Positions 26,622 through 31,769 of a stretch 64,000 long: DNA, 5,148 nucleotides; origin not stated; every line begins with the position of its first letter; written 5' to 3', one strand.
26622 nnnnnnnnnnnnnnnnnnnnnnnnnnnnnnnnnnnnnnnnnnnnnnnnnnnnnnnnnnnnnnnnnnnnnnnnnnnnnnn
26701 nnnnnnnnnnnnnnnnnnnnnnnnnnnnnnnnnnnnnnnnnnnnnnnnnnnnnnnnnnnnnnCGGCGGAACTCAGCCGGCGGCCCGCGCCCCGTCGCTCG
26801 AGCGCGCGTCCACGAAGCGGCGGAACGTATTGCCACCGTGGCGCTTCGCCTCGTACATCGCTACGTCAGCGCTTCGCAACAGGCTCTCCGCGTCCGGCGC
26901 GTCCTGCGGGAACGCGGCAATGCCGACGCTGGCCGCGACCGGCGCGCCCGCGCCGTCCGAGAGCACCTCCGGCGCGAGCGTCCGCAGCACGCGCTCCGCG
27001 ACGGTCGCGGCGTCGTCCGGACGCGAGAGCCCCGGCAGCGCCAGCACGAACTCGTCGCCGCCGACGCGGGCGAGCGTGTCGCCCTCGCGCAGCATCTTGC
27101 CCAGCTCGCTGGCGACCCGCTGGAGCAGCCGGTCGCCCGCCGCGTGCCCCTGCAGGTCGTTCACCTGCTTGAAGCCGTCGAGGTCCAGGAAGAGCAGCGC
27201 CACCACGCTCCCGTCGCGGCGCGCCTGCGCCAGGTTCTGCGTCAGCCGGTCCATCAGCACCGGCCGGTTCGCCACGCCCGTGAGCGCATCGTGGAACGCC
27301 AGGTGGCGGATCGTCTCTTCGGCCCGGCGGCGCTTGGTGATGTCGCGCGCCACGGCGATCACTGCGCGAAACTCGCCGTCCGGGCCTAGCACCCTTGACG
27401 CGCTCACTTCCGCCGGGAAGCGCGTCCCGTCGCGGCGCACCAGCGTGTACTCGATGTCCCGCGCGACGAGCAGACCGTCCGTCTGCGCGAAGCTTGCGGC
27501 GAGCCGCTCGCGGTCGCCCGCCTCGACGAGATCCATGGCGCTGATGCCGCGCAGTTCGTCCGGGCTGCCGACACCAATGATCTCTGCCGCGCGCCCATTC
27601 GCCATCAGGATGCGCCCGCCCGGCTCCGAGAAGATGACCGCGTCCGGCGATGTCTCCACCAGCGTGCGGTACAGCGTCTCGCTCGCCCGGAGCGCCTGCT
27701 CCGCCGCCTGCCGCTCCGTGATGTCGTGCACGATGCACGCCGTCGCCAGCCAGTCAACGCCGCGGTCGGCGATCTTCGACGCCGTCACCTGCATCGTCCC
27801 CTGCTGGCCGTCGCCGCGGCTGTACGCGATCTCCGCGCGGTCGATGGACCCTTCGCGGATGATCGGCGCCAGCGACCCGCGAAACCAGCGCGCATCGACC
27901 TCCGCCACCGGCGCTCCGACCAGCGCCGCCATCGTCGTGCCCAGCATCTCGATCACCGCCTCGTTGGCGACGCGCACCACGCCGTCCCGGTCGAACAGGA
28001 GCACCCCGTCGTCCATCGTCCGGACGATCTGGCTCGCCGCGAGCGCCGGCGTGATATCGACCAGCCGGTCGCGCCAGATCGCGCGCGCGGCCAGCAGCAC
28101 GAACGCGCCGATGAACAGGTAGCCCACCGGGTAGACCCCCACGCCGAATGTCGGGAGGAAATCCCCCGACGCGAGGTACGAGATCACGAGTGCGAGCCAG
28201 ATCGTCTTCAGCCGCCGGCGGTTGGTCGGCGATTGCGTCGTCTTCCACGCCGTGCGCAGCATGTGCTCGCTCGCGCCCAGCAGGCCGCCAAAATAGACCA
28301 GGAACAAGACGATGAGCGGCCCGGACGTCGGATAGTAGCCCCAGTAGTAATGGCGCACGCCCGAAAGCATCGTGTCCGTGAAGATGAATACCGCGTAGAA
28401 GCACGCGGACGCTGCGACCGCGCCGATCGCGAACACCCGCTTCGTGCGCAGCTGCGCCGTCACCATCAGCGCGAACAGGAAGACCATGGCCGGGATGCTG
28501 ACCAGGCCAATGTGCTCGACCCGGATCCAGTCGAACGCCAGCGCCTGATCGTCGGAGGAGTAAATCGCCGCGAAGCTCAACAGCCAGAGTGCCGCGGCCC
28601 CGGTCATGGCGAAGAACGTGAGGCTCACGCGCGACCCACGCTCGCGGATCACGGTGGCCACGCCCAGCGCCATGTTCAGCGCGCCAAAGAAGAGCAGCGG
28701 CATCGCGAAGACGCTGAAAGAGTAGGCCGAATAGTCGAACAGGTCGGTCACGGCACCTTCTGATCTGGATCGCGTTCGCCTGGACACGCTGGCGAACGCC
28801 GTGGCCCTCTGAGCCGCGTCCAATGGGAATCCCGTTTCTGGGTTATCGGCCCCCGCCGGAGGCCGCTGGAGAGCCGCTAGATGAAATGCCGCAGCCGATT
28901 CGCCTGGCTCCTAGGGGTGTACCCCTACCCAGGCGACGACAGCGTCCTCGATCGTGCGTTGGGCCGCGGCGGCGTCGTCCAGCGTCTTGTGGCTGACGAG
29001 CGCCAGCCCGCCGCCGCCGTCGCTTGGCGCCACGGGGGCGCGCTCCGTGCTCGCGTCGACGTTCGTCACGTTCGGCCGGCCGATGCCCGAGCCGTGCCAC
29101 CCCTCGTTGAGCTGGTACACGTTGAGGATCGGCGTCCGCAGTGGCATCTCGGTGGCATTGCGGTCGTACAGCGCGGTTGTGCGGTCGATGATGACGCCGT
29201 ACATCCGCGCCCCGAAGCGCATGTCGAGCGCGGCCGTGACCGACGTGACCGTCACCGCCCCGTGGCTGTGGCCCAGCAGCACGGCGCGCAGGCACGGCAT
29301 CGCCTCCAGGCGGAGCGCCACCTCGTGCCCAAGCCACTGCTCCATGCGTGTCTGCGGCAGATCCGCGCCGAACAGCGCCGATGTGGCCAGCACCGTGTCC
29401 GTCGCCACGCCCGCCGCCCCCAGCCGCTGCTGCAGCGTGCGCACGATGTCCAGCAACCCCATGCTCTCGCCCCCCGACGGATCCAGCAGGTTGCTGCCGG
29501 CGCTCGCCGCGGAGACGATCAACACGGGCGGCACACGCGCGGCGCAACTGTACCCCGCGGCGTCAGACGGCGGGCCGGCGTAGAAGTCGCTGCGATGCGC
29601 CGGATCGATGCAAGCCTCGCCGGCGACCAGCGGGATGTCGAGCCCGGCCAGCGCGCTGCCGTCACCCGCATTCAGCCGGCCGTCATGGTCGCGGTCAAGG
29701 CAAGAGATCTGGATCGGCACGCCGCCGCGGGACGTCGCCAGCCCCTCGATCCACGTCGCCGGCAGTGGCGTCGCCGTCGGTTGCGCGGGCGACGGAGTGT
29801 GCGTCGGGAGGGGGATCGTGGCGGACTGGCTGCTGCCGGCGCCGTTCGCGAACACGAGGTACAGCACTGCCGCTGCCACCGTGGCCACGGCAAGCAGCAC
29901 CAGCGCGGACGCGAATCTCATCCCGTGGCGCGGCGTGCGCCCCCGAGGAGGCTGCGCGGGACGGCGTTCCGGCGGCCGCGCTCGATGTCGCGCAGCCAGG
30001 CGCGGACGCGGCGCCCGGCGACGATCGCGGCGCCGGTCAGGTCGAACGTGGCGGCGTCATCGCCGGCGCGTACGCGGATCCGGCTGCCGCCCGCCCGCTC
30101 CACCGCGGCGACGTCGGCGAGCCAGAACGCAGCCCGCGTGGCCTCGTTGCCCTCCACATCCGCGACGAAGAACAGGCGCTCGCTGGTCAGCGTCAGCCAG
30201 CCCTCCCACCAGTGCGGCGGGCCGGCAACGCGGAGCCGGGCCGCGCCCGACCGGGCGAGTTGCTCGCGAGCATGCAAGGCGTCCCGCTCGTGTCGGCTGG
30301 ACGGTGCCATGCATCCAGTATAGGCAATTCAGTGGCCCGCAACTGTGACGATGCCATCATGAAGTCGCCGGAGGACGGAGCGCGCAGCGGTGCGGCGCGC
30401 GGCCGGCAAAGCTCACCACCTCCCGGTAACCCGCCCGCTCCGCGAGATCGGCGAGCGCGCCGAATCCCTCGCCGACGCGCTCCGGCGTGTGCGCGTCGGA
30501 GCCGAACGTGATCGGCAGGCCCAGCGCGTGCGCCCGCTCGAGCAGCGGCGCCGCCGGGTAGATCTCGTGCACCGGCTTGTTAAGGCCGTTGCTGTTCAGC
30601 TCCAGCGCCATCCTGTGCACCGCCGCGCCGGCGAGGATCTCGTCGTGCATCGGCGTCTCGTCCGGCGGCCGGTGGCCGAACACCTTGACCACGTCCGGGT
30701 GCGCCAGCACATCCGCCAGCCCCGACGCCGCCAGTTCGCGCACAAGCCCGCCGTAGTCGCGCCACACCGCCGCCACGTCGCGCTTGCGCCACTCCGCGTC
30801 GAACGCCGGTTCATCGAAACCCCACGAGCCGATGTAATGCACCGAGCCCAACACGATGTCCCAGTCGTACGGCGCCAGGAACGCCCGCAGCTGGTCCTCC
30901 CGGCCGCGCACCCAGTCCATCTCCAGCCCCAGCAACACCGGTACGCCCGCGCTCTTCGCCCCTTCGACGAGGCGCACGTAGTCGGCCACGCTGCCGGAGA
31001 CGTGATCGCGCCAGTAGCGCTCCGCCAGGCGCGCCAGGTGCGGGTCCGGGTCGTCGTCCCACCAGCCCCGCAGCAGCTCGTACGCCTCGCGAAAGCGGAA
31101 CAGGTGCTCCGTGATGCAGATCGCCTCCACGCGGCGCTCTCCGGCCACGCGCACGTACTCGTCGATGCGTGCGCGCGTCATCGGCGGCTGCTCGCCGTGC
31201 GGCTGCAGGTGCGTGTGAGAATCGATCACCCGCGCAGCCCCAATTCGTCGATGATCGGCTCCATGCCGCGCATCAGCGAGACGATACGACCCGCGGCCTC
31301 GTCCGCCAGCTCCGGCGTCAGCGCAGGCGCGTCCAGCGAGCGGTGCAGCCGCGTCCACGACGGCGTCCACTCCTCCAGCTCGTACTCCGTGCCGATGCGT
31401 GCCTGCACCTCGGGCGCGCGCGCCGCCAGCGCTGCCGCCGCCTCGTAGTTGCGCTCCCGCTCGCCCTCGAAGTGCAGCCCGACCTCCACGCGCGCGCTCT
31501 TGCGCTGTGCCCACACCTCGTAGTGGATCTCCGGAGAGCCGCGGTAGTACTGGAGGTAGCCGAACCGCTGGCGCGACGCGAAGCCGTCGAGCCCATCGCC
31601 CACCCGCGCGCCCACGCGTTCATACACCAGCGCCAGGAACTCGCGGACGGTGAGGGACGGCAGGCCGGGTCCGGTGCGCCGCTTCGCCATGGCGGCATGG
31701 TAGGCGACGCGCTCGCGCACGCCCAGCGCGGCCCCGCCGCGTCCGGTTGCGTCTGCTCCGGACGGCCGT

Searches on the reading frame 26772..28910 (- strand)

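Call 22: search_protein_families(library=pfam, proteins=[window:26772-28910:-], max_evalue=0.001)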
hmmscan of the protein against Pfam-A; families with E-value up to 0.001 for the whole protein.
window:26772-28910:- (712 aa): 8 families
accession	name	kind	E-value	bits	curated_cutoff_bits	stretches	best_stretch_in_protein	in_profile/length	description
PF00990.26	GGDEF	-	1.7e-44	151.8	23.8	1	538-694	1-160/161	Diguanylate cyclase, GGDEF domain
PF13426.13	PAS_9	-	1.5e-25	89.9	27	2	422-526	1-103/103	PAS domain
PF08448.16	PAS_4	-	6.6e-19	68.6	23.1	2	419-529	2-110/110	PAS fold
PF00989.32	PAS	-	1e-18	67.8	22.6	2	413-524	2-113/113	PAS fold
PF13188.13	PAS_8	-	1.6e-14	53.6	21.8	2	413-463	2-51/65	PAS domain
PF16927.11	HisKA_7TM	-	4.7e-14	53.2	28.6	1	72-288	2-224/224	N-terminal 7TM region of histidine kinase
PF12860.13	PAS_7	-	3e-06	27.8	27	1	298-405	3-115/115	PAS fold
PF24820.1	Diguanyl_cycl_sensor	-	2e-05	24.9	28.1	0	296-333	2-39/109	Diguanylate cyclase-like sensor domain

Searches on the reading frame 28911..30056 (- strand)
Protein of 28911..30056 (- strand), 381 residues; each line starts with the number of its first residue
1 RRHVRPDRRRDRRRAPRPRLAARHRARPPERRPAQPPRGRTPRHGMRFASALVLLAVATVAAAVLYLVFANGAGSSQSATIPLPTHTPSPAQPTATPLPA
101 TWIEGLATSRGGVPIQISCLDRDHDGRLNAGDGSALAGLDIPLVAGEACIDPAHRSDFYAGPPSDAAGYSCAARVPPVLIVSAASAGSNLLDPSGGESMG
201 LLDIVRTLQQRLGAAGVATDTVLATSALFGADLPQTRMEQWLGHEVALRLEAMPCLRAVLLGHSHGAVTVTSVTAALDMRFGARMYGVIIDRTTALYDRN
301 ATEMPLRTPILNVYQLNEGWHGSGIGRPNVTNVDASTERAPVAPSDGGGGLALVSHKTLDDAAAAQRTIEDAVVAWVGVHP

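Call 22: search_protein_families(library=pfam, proteins=[window:28911-30056:-], max_evalue=0.001)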
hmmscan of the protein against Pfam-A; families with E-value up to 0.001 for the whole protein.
window:28911-30056:- (381 aa): 0 families

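Call 33: search_protein_families(library=ncbifam, proteins=[window:28911-30056:-], max_evalue=10)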
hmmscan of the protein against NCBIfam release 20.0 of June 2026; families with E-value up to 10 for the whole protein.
window:28911-30056:- (381 aa): 1 family
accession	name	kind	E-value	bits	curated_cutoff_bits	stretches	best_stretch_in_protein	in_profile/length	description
NF038083.1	CU044_5270_fam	subfamily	4.4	7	100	1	16-98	8-79/284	CU044_5270 family protein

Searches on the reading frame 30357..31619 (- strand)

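Call 22: search_protein_families(library=pfam, proteins=[window:30357-31619:-], max_evalue=0.001)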
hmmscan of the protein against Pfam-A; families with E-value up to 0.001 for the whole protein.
window:30357-31619:- (420 aa): 2 families
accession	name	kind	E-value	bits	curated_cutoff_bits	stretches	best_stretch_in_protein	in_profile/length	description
PF02811.25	PHP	-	9.4e-12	46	26.4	1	149-343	14-163/164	PHP domain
PF13263.12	PHP_C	-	3.7e-06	26.8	21.3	1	362-386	10-34/56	PHP-associated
